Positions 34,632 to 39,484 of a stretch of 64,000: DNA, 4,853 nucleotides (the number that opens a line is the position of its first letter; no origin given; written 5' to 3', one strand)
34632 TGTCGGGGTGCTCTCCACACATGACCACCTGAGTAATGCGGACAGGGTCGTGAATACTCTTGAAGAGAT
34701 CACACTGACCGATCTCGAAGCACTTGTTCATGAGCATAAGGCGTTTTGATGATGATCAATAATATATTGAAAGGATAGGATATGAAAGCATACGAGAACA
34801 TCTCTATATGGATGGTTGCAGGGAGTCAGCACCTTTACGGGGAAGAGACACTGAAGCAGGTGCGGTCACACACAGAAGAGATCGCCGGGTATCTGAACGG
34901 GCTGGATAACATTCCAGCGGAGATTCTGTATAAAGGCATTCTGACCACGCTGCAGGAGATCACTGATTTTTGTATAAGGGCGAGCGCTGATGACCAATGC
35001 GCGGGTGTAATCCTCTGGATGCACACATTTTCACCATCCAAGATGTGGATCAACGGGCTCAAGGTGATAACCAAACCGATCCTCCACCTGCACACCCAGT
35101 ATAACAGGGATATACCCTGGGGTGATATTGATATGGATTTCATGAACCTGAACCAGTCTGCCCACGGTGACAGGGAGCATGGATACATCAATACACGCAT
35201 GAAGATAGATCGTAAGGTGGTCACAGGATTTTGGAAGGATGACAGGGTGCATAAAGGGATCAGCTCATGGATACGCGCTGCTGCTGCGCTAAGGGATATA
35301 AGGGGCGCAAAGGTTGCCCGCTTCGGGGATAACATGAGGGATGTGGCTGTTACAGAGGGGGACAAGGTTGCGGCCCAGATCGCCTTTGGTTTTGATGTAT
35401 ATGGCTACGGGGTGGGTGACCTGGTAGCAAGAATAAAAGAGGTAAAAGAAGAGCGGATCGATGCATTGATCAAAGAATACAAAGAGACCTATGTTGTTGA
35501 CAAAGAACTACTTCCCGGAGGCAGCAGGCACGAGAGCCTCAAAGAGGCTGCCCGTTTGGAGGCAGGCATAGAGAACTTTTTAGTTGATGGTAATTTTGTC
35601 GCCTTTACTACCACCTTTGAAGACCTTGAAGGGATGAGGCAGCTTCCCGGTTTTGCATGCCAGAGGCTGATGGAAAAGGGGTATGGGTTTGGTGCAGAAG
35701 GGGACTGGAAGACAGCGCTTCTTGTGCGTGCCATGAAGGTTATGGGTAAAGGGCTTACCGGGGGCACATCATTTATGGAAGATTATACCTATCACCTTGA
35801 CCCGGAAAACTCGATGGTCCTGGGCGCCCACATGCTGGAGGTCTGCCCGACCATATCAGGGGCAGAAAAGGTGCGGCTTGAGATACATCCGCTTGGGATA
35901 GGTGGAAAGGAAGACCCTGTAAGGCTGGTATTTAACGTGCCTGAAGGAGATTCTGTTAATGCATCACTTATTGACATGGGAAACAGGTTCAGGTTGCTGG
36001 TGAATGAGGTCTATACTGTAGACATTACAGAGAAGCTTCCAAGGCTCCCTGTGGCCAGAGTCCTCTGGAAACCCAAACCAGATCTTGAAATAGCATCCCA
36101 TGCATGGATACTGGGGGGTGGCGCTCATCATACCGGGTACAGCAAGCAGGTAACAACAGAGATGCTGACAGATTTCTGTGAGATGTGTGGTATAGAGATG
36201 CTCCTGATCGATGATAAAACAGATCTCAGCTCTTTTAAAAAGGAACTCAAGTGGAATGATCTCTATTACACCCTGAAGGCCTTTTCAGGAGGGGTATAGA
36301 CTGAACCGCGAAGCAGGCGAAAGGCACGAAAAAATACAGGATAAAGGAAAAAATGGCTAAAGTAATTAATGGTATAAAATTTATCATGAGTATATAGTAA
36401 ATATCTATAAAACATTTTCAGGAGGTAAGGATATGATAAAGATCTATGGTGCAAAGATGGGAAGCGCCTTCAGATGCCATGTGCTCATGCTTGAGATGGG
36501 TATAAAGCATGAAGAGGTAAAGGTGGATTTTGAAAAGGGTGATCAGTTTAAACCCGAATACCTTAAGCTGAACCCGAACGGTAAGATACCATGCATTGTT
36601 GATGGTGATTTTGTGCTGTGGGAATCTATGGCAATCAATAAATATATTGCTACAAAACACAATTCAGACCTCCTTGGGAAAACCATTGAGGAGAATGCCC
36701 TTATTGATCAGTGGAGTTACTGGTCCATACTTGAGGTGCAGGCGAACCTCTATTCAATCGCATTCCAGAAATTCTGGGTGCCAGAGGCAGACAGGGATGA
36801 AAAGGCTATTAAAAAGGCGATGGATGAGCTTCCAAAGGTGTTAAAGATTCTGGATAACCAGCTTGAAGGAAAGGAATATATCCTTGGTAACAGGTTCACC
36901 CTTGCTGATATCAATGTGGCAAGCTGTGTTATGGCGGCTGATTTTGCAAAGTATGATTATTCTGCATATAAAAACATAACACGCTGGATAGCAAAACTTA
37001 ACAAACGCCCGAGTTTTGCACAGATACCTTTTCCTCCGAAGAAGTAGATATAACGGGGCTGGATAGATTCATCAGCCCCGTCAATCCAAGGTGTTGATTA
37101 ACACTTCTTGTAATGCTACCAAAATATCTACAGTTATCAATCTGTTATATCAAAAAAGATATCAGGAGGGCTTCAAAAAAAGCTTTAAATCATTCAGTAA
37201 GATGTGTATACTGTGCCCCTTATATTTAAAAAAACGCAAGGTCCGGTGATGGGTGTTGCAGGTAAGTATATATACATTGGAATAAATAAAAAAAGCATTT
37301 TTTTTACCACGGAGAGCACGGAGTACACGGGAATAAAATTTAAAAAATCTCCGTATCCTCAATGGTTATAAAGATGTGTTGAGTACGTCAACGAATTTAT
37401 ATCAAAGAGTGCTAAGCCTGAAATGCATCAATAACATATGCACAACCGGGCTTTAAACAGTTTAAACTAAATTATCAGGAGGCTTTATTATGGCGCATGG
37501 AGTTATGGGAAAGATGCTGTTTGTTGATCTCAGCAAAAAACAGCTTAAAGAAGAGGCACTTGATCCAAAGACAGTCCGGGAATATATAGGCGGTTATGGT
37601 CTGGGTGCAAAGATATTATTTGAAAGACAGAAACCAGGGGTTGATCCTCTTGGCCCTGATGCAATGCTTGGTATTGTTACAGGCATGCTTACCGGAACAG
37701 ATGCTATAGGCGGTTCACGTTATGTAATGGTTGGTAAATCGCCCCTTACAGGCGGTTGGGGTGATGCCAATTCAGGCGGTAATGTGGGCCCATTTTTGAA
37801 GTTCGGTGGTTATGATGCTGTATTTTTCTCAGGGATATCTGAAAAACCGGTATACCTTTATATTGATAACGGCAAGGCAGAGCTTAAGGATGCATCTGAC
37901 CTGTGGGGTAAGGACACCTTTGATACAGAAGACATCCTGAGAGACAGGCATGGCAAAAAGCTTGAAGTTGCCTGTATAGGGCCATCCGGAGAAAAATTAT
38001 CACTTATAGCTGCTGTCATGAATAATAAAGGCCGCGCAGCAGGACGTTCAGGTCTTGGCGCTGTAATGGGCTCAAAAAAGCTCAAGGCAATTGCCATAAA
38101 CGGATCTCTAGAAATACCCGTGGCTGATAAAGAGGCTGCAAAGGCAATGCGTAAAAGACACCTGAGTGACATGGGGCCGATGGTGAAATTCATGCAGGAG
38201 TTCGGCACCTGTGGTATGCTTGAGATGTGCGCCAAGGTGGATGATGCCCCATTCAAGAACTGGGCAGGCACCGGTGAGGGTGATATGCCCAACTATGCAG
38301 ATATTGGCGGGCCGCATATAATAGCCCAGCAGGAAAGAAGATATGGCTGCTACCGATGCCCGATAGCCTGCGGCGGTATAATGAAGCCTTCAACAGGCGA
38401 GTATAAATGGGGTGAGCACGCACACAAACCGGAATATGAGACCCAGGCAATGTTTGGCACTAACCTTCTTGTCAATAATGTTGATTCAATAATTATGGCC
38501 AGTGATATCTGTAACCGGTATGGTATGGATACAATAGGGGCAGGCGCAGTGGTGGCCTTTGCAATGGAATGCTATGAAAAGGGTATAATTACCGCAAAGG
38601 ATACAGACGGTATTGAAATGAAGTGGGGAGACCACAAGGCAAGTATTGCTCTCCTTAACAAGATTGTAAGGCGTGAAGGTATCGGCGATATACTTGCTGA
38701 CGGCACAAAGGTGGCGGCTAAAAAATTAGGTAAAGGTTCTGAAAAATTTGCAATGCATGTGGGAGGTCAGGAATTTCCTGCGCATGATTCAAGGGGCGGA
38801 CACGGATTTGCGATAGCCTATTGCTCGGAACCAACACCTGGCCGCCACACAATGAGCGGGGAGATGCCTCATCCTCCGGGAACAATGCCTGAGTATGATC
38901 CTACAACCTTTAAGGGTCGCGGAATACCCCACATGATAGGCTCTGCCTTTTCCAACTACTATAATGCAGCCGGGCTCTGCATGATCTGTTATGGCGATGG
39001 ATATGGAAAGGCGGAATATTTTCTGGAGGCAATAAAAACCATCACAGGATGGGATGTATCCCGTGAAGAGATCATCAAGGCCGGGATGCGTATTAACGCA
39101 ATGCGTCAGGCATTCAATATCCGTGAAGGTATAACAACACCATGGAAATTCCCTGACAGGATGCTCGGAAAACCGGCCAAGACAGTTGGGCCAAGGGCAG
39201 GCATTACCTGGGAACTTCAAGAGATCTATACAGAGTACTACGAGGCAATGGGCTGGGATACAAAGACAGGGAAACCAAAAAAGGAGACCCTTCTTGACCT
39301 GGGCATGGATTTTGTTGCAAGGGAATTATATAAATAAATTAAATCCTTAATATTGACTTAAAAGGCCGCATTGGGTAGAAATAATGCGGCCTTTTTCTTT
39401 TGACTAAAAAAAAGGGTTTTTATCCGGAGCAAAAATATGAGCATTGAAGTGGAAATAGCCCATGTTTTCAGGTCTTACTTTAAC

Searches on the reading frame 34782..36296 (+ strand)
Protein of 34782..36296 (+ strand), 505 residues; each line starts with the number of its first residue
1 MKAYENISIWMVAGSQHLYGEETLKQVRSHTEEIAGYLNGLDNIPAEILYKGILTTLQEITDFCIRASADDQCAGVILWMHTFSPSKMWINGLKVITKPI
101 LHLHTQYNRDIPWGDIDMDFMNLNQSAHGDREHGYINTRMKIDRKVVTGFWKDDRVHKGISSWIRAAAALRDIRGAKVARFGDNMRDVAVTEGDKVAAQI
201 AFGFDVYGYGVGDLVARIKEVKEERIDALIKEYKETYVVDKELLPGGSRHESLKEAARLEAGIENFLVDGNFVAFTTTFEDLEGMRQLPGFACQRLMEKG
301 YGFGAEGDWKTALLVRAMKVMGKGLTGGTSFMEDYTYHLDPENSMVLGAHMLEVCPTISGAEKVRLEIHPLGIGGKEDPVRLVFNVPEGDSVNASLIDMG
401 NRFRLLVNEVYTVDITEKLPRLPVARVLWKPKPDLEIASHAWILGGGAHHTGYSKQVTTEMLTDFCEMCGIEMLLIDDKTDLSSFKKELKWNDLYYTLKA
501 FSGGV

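Call 55: search_protein_families(library=pfam, proteins=[window:34782-36296:+], max_evalue=0.00001)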
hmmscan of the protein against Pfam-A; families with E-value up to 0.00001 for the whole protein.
window:34782-36296:+ (505 aa): 3 families
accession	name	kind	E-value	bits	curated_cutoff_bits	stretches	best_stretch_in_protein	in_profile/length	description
PF02610.21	AraA_N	-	3e-78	261.8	24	1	8-172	2-166/168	L-arabinose isomerase N-terminal domain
PF24856.1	AraA_central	-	9e-67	224.5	24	1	177-324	1-148/148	L-arabinose isomerase central domain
PF11762.14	Arabinose_Iso_C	-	1.8e-65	219.5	25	1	328-472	1-144/144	L-arabinose isomerase C-terminal domain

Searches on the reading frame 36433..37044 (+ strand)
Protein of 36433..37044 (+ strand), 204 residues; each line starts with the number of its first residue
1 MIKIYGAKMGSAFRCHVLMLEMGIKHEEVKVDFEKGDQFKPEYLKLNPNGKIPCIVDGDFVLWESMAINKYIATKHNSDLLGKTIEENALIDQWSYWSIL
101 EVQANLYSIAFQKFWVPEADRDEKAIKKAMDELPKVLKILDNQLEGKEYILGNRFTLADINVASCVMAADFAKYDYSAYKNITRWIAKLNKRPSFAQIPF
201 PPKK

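Call 55: search_protein_families(library=pfam, proteins=[window:36433-37044:+], max_evalue=0.00001)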
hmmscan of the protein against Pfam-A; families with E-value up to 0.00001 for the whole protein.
window:36433-37044:+ (204 aa): 6 families
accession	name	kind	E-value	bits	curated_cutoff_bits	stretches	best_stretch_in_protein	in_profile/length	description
PF02798.26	GST_N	-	3.3e-18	66.2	20.9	1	4-73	5-75/76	Glutathione S-transferase, N-terminal domain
PF00043.30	GST_C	-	1.9e-14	54.1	20.7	1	110-193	8-93/93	Glutathione S-transferase, C-terminal domain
PF13409.12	GST_N_2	-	4.8e-14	53.2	25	1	12-74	5-69/70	Glutathione S-transferase, N-terminal domain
PF13410.11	GST_C_2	-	1.5e-09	38.2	24.9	1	124-187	2-68/69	Glutathione S-transferase, C-terminal domain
PF13417.12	GST_N_3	-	4.3e-09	37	22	1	14-77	12-72/75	Glutathione S-transferase, N-terminal domain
PF14497.11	GST_C_3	-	7e-09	36.3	21.6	1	118-195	16-97/104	Glutathione S-transferase, C-terminal domain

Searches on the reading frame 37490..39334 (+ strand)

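Call 55: search_protein_families(library=pfam, proteins=[window:37490-39334:+], max_evalue=0.00001)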
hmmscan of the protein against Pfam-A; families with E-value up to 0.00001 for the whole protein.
window:37490-39334:+ (615 aa): 2 families
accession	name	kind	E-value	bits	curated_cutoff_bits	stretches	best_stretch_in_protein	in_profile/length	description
PF01314.23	AFOR_C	-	1.2e-103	347.7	27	1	229-606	13-385/385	Aldehyde ferredoxin oxidoreductase, domains 2 & 3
PF02730.20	AFOR_N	-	7.3e-76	254.8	29.8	1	7-205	1-198/199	Aldehyde ferredoxin oxidoreductase, N-terminal domain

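Call 58: search_protein_families(library=ncbifam, proteins=[window:37490-39334:+], max_evalue=0.001)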
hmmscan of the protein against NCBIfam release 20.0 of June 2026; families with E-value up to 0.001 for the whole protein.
window:37490-39334:+ (615 aa): 2 families
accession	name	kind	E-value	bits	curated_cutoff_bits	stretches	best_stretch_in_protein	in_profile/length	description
NF007354.0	PRK09849.1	equivalog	9.5e-61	206.3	868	2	2-227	5-229/703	aldehyde ferredoxin oxidoreductase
NF040818.1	GAPOR_Arch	equivalog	3.2e-06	25.7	1300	1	9-132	5-125/654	glyceraldehyde-3-phosphate:ferredoxin oxidoreductase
